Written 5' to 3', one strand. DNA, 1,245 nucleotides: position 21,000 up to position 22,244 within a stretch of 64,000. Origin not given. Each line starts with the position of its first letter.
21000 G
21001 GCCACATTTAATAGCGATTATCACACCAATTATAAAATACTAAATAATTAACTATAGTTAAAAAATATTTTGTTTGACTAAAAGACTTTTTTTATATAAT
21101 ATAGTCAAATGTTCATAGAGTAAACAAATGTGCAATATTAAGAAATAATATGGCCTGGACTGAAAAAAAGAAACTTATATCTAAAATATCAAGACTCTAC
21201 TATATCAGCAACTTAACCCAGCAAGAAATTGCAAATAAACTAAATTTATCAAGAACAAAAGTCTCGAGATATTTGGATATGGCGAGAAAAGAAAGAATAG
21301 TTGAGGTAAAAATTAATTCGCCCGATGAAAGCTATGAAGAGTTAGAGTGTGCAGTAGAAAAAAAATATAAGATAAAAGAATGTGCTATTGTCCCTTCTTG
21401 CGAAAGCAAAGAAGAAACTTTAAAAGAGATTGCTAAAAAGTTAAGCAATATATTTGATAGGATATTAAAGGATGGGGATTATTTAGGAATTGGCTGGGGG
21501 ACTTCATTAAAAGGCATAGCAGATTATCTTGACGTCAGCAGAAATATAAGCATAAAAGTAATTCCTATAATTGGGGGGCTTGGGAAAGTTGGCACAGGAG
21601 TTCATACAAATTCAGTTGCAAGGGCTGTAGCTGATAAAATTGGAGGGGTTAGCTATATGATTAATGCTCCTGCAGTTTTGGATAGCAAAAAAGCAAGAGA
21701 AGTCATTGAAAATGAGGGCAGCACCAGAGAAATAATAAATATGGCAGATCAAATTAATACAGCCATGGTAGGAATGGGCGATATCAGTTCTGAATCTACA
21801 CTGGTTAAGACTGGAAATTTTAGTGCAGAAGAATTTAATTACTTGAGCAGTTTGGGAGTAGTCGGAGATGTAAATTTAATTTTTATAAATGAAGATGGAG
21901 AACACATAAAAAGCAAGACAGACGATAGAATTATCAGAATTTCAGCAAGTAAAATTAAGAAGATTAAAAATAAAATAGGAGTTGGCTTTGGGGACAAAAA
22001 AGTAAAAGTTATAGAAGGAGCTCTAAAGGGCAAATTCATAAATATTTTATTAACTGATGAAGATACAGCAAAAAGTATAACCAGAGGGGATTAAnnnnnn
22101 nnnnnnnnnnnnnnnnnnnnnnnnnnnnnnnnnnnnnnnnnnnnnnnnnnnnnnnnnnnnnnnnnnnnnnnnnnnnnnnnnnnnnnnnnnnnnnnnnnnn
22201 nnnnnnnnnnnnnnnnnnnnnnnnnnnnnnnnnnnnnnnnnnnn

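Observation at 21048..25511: SorC/CggR-type sugar-phosphate regulator translationally abutting a TPP/lipoyl 2-oxoacid dehydrogenase operon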

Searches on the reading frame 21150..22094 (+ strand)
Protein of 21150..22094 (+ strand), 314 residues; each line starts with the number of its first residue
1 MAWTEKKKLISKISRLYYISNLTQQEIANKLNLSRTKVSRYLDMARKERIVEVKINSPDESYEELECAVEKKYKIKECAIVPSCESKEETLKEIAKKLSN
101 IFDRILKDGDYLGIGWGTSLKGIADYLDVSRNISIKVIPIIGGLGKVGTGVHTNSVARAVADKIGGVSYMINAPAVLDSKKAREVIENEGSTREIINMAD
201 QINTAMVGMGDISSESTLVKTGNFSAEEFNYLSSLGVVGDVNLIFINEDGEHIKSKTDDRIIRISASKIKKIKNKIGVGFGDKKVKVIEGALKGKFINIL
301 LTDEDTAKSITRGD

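Call 4: search_protein_families(library=pfam, proteins=[window:21150-22094:+])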
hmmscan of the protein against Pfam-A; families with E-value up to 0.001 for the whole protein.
window:21150-22094:+ (314 aa): 7 families
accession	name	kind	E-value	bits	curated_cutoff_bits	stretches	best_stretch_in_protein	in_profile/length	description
PF04198.19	Sugar-bind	-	4.9e-59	200.1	27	1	64-310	8-255/257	Putative sugar-binding domain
PF04545.22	Sigma70_r4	-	2.7e-07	30.4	24.1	1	15-43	14-42/50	Sigma-70, region 4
PF13412.12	HTH_24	-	2.6e-05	24.1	21.9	1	21-51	17-47/48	Winged helix-turn-helix DNA-binding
PF08281.18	Sigma70_r4_2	-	4.2e-05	23.5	25.7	1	16-47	21-52/54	Sigma-70, region 4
PF13545.12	HTH_Crp_2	-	7.8e-05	23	27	1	21-53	22-54/70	Crp-like helix-turn-helix domain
PF08279.18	HTH_11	-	0.00061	20.1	25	0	21-44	15-38/55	HTH domain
PF04539.22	Sigma70_r3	-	0.00074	20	25.3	0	23-64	22-64/78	Sigma-70 region 3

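Call 7: search_protein_families(library=ncbifam, proteins=[window:21150-22094:+], max_evalue=0.00001)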
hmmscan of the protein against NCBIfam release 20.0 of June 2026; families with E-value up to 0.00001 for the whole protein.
window:21150-22094:+ (314 aa): 3 families
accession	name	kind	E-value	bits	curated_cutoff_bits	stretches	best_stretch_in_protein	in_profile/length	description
NF053881.1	TransRegDeoRBac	equivalog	2.7e-64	217.3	420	1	5-310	4-309/311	DNA-binding transcriptional repressor DeoR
NF011947.0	PRK15418.1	equivalog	4.6e-46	157.5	486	1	7-311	16-315/319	transcriptional regulator LsrR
TIGR02937.1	sigma70-ECF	superfamily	4.8e-06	26.3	42.9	0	12-47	124-159/165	sigma-70 family RNA polymerase sigma factor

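Call 10: find_encoding_contigs(protein=window:21150-22094:+, flank=10000, max_places=6)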
Protein window:21150-22094:+ (314 aa): 9 contigs read that carry it; 6 places shown.
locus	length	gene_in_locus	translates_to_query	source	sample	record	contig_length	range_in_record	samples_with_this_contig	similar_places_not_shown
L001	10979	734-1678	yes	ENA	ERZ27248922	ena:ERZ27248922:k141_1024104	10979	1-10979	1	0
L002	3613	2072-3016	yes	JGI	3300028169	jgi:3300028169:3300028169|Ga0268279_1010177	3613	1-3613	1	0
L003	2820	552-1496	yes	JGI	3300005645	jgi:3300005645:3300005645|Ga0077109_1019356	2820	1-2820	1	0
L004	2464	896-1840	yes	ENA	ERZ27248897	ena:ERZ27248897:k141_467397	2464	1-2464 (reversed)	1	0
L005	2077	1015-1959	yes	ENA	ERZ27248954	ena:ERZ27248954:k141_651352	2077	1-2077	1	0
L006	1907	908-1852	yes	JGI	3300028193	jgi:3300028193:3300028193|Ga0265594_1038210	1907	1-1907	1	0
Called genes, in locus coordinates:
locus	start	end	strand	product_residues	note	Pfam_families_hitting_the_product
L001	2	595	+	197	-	?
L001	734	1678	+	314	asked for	PF04545:Sigma70_r4 (faint), PF04198:Sugar-bind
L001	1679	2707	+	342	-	PF00676:E1_dh, PF02775:TPP_enzyme_C (weak)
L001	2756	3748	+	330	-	PF02779:Transket_pyr, PF02780:Transketolase_C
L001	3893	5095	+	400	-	PF00364:Biotin_lipoyl, PF02817:E3_binding, PF00198:2-oxoacid_dh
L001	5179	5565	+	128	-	-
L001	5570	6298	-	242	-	PF21948:LplA-B_cat, PF03099:BPL_LplA_LipB (weak)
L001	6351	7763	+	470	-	PF00890:FAD_binding_2 (faint), PF01134:GIDA (weak), PF07992:Pyr_redox_2, PF12831:FAD_oxidored (weak), PF13450:NAD_binding_8 (weak), PF13738:Pyr_redox_3, PF00070:Pyr_redox, PF02852:Pyr_redox_dim, +2 more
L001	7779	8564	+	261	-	PF00702:Hydrolase (faint), PF08282:Hydrolase_3, PF05116:S6PP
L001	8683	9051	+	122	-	-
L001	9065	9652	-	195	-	PF01551:Peptidase_M23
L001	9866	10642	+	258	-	PF01048:PNP_UDP_1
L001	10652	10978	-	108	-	?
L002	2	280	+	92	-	?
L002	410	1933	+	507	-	PF00370:FGGY_N, PF02782:FGGY_C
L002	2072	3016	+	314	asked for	PF04545:Sigma70_r4 (faint), PF04198:Sugar-bind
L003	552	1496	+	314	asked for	PF04545:Sigma70_r4 (faint), PF04198:Sugar-bind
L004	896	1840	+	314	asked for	PF04545:Sigma70_r4 (faint), PF04198:Sugar-bind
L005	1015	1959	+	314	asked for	PF04545:Sigma70_r4 (faint), PF04198:Sugar-bind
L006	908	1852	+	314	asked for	PF04545:Sigma70_r4 (faint), PF04198:Sugar-bind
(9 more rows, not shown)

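Call 11: find_homologous_proteins(query=window:21150-22094:+, max_evalue=1e-20)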
Query window:21150-22094:+ (314 aa): 380 proteins with E <= 1e-20 among 3543 candidates; the best 120 are listed.
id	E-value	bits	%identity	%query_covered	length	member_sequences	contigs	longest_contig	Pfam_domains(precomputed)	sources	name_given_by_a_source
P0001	1.8e-182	624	95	100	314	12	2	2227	PF04198.20,PF04545.23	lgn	-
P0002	7.6e-149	513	76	99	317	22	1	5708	PF01047.29,PF04198.20,PF13412.13,PF04545.23,PF13545.13,PF08281.19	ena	-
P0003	3.8e-148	511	76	99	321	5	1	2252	PF04198.20,PF13412.13,PF04545.23,PF13545.13,PF08281.19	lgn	-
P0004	8.5e-147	507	75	99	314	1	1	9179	PF04198.20,PF13412.13,PF04545.23,PF13545.13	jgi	-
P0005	2.4e-144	499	73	99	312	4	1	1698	PF04198.20,PF13412.13,PF04545.23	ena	-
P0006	1.3e-141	490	72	99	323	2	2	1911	PF04198.20,PF13412.13,PF04545.23,PF08281.19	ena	-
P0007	1.1e-135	470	70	99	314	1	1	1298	PF04198.20,PF13412.13,PF04545.23,PF13545.13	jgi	-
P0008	1.1e-133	464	66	99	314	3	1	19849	PF04198.20,PF04545.23,PF08281.19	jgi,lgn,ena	-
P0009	2.0e-130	453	64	99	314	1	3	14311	PF04198.20,PF13412.13,PF04545.23,PF13545.13,PF24034.2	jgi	-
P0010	5.5e-129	448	65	99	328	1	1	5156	PF04198.20,PF04545.23,PF08281.19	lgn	-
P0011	1.5e-127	443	64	99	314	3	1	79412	PF04198.20,PF13412.13,PF04545.23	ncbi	-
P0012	1.8e-127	443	64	99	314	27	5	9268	PF04198.20,PF04545.23,PF13545.13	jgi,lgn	jgi:DNA-binding transcriptional regulator LsrR (DeoR family)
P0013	2.6e-127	443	65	99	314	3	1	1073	PF04198.20,PF13412.13,PF04545.23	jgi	jgi:deoxyribonucleoside regulator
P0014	7.5e-127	441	64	99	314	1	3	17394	PF04198.20,PF04545.23,PF13545.13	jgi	-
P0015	1.0e-126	441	64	99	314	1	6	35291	PF04198.20,PF04545.23,PF13545.13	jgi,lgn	-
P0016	1.9e-126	440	63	99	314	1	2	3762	PF04198.20,PF13412.13,PF13384.13,PF04545.23,PF12802.14,PF13545.13,PF08281.19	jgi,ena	-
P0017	2.1e-126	440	64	99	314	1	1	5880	PF04198.20,PF13412.13,PF04545.23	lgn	-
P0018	4.2e-126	439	64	99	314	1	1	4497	PF04198.20,PF04545.23,PF08281.19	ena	-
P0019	4.8e-126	438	62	99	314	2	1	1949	PF04198.20,PF13412.13,PF13384.13,PF04545.23,PF12802.14,PF13545.13,PF08281.19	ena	-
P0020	5.1e-126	438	63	99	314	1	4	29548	PF04198.20,PF04545.23,PF08281.19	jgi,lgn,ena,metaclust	metaclust:\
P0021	7.0e-126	438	64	99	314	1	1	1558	PF04198.20,PF13412.13,PF04545.23,PF13545.13,PF08281.19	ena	-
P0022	8.5e-126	438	64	99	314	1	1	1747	PF04198.20,PF13412.13,PF04545.23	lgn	-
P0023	8.6e-126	438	64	99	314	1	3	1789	PF04198.20,PF13412.13,PF04545.23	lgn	-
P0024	9.3e-126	438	63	99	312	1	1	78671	PF04198.20,PF04545.23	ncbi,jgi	-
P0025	9.9e-126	437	63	99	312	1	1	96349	PF04198.20,PF04545.23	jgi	-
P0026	1.4e-125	437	63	99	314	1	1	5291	PF04198.20,PF13412.13,PF04545.23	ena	-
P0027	1.5e-125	437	63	99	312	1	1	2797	PF04198.20,PF13412.13,PF04545.23,PF13545.13,PF08281.19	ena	-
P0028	1.9e-125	437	63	99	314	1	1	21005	PF04198.20,PF13412.13,PF04545.23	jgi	-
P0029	2.5e-125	436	63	99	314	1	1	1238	PF04198.20,PF13412.13,PF04545.23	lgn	-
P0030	2.5e-125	436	63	99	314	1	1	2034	PF04198.20,PF13412.13,PF04545.23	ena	-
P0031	2.7e-125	436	63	99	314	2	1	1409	PF04198.20,PF04545.23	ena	-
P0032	3.0e-125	436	63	99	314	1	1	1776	PF04198.20,PF13412.13,PF04545.23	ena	-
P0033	3.2e-125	436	63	99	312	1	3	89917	PF04198.20,PF04545.23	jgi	-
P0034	3.4e-125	436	63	99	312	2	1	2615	PF04198.20,PF13412.13,PF04545.23,PF13545.13,PF08281.19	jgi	-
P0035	3.7e-125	436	63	99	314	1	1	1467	PF04198.20,PF13412.13,PF04545.23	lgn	-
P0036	3.8e-125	436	63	99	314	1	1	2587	PF04198.20,PF13412.13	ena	-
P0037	3.8e-125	436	63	99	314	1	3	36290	PF04198.20,PF13412.13,PF04545.23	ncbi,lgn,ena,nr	ncbi:MAG: sugar-binding transcriptional regulator [Actinobacteria bacterium]|nr:sugar-binding transc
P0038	4.5e-125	435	63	99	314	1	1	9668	PF04198.20,PF13412.13,PF04545.23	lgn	-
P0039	5.1e-125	435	63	99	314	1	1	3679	PF04198.20,PF13412.13,PF04545.23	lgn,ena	-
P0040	5.4e-125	435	63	99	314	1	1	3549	PF04198.20,PF13412.13,PF04545.23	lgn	-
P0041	5.7e-125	435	63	99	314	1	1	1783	PF04198.20,PF13412.13,PF04545.23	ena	-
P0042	6.4e-125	435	63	99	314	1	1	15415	PF04198.20,PF13412.13,PF04545.23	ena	-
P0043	7.3e-125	435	63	99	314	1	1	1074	PF04198.20,PF13412.13,PF04545.23,PF13545.13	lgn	-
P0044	7.4e-125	435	63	99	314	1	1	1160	PF04198.20,PF13412.13,PF04545.23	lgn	-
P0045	1.0e-124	434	63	99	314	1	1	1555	PF04198.20,PF13412.13,PF04545.23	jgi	-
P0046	1.2e-124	434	64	99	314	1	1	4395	PF04198.20,PF13412.13,PF04545.23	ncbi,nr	ncbi:MAG: sugar-binding transcriptional regulator [Actinobacteria bacterium]|nr:sugar-binding transc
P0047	1.4e-124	434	63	99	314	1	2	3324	PF04198.20,PF13412.13,PF04545.23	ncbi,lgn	ncbi:MAG: sugar-binding transcriptional regulator [Candidatus Hydromicrobium sp.]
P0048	1.5e-124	434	63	99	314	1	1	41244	PF04198.20,PF13412.13,PF04545.23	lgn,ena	-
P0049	1.6e-124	433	63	99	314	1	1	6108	PF04198.20,PF13412.13,PF04545.23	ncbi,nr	ncbi:MAG: sugar-binding transcriptional regulator [Actinobacteria bacterium]|nr:sugar-binding transc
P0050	1.6e-124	433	63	99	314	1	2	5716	PF04198.20,PF13412.13,PF04545.23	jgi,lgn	jgi:DNA-binding transcriptional regulator LsrR (DeoR family)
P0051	1.7e-124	433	63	99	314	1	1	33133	PF04198.20,PF13412.13,PF04545.23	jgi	-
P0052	2.9e-124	433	63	99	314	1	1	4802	PF04198.20,PF04545.23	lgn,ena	-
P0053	5.2e-124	432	63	99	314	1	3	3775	PF04198.20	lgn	-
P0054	5.3e-124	432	63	99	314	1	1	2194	PF04198.20,PF13412.13,PF04545.23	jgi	jgi:DNA-binding transcriptional regulator LsrR (DeoR family)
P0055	5.4e-124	432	65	99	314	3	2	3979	PF04198.20,PF08281.19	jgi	jgi:DNA-binding transcriptional regulator LsrR (DeoR family)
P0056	5.5e-124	432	63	99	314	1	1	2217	PF04198.20,PF13412.13,PF04545.23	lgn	-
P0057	5.6e-124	432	63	99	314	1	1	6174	PF04198.20,PF04545.23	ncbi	-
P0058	7.2e-124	431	61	99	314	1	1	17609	PF04198.20,PF13412.13,PF04545.23,PF08281.19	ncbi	ncbi:MAG TPA: sugar-binding transcriptional regulator [Candidatus Hydromicrobium sp.]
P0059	7.3e-124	431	63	99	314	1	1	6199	PF04198.20,PF13412.13,PF04545.23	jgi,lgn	jgi:DNA-binding transcriptional regulator LsrR (DeoR family)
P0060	7.9e-124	431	63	99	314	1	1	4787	PF04198.20,PF13412.13,PF04545.23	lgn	-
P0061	1.2e-123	431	63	99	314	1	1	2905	PF04198.20,PF13412.13,PF04545.23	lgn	-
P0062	1.2e-123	431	63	99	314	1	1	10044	PF04198.20,PF13412.13,PF04545.23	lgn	-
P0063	1.2e-123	431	63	99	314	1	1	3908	PF04198.20,PF13412.13,PF04545.23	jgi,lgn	jgi:DNA-binding transcriptional regulator LsrR (DeoR family)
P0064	1.3e-123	431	62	99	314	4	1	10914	PF04198.20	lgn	-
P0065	1.3e-123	431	63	99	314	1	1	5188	PF04198.20,PF13412.13,PF04545.23,PF13545.13,PF08281.19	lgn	-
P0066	1.4e-123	430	63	99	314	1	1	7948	PF04198.20,PF13412.13,PF04545.23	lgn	-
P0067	1.8e-123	430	63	99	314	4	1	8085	PF04198.20,PF13412.13,PF13551.13,PF04545.23,PF13545.13,PF08281.19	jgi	jgi:DNA-binding transcriptional regulator LsrR (DeoR family)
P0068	2.1e-123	430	62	99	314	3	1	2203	PF04198.20,PF13412.13,PF04545.23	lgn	-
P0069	2.1e-123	430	62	98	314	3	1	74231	PF04198.20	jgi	-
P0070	2.2e-123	430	63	99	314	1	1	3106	PF04198.20,PF13412.13,PF04545.23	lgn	-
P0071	3.7e-123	429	64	99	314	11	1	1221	PF04198.20,PF08281.19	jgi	jgi:deoxyribonucleoside regulator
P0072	4.6e-123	429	61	99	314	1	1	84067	PF04198.20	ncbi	-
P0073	6.8e-123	428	62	99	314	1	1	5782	PF04198.20,PF13412.13,PF04545.23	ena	-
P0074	7.3e-123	428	64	99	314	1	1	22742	PF04198.20,PF13412.13,PF04545.23,PF13545.13,PF24034.2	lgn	-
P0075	8.6e-123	428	62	99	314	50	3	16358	PF04198.20,PF13412.13,PF13551.13,PF04545.23,PF13545.13,PF08281.19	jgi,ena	-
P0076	9.8e-123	428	62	99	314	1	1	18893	PF04198.20,PF13412.13,PF04545.23,PF13545.13,PF08281.19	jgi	jgi:deoxyribonucleoside regulator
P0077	1.4e-122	427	63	99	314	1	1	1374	PF04198.20,PF04545.23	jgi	jgi:deoxyribonucleoside regulator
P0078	2.1e-122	427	62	99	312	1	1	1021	PF04198.20,PF13412.13,PF04545.23,PF08281.19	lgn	-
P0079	2.4e-122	426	62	99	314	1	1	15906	PF04198.20,PF13412.13,PF04545.23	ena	-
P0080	2.5e-122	426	63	97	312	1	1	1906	PF04198.20,PF13412.13,PF04545.23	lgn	-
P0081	4.1e-122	426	60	99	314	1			PF04198.20,PF13412.13,PF04545.23,PF08281.19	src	-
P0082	7.2e-122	425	62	99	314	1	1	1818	PF04198.20,PF13412.13,PF04545.23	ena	-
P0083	9.2e-122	424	63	97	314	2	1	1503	PF04198.20,PF13412.13,PF08279.19,PF13384.13,PF04545.23,PF12802.14,PF13545.13,PF08281.19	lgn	-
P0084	9.2e-122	424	59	99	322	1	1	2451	PF04198.20,PF04545.23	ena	-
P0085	9.3e-122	424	59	99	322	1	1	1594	PF04198.20,PF04545.23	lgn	-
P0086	1.4e-121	424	62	99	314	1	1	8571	PF04198.20,PF13412.13,PF04545.23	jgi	-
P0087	1.4e-121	424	61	97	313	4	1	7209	PF04198.20,PF13412.13,PF04545.23,PF13545.13,PF08281.19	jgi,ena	-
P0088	1.6e-121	424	60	99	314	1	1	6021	PF04198.20,PF04545.23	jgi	jgi:deoxyribonucleoside regulator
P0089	3.2e-121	423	61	99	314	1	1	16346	PF04198.20,PF13412.13,PF04545.23,PF13545.13,PF08281.19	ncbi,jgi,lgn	-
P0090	7.6e-121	421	63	97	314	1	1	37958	PF04198.20,PF13412.13,PF04545.23,PF08281.19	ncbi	-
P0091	8.2e-121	421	59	99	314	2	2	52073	PF04198.20,PF04545.23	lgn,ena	-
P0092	1.8e-120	420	63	99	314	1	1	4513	PF04198.20,PF13412.13,PF04545.23,PF08281.19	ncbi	-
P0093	1.8e-120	420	62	98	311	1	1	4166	PF04198.20,PF04545.23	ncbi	-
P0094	2.5e-120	420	63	97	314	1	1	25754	PF04198.20,PF13412.13,PF04545.23,PF08281.19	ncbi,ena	-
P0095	6.4e-120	418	63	94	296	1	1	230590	PF04198.20,PF13412.13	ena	-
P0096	7.1e-120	418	63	97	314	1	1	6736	PF04198.20,PF13412.13,PF04545.23,PF08281.19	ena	-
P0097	1.0e-119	418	59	99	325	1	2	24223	PF04198.20,PF13412.13,PF04545.23,PF13545.13,PF08281.19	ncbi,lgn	-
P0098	1.1e-119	418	60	99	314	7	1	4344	PF04198.20,PF04545.23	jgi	-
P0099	1.2e-119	417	60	98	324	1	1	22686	PF04198.20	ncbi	-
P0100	1.7e-119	417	63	97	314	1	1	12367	PF04198.20,PF04545.23,PF08281.19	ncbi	-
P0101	2.6e-119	416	61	99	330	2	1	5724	PF04198.20,PF13412.13,PF13551.13,PF04545.23,PF08281.19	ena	-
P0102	2.8e-119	416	60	97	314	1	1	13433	PF04198.20,PF13412.13,PF08279.19,PF13384.13,PF01978.26,PF04545.23,PF12802.14,PF13545.13,PF08281.19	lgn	-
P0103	7.3e-119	415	62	94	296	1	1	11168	PF04198.20,PF13412.13,PF04545.23,PF13545.13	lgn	-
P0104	1.1e-118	414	61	99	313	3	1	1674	PF04198.20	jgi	jgi:deoxyribonucleoside regulator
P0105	1.3e-118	414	59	99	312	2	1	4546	PF04198.20,PF13412.13,PF04545.23,PF08281.19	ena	-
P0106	1.5e-118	414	58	99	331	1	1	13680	PF04198.20,PF04545.23,PF12802.14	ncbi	-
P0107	3.1e-118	413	61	99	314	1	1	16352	PF04198.20,PF04545.23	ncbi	-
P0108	4.0e-118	412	59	99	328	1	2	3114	PF04198.20,PF13412.13,PF01381.29,PF04545.23,PF12802.14,PF08281.19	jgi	-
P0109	4.2e-118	412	62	94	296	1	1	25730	PF04198.20,PF13412.13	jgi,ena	-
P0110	5.3e-118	412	62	94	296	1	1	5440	PF04198.20,PF13412.13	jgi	-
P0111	9.8e-118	411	64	93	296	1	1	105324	PF04198.20,PF13412.13,PF13545.13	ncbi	-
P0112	1.3e-117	411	61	99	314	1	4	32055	PF04198.20,PF13412.13,PF04545.23,PF08281.19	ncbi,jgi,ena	ncbi:MAG TPA: sugar-binding transcriptional regulator [Candidatus Humimicrobiaceae bacterium]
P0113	2.2e-117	410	61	99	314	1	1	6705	PF04198.20,PF04545.23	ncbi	-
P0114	2.3e-117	410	59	100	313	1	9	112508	PF04198.20,PF13412.13,PF04545.23,PF13545.13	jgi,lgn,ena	jgi:DNA-binding transcriptional regulator LsrR (DeoR family)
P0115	2.8e-117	410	60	99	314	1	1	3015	PF04198.20,PF04545.23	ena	-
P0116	3.4e-117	409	60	99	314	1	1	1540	PF04198.20,PF04545.23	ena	-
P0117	4.9e-117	409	58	99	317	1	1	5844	PF04198.20,PF13412.13,PF01381.29,PF04545.23,PF13545.13,PF08281.19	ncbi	ncbi:MAG: sugar-binding transcriptional regulator [Actinomycetota bacterium]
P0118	5.5e-117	409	61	99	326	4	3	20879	PF04198.20,PF04545.23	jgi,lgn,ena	-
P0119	5.8e-117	409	61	99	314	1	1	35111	PF04198.20,PF13412.13,PF04545.23,PF08281.19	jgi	-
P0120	6.9e-117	408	60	99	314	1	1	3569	PF04198.20,PF04545.23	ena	-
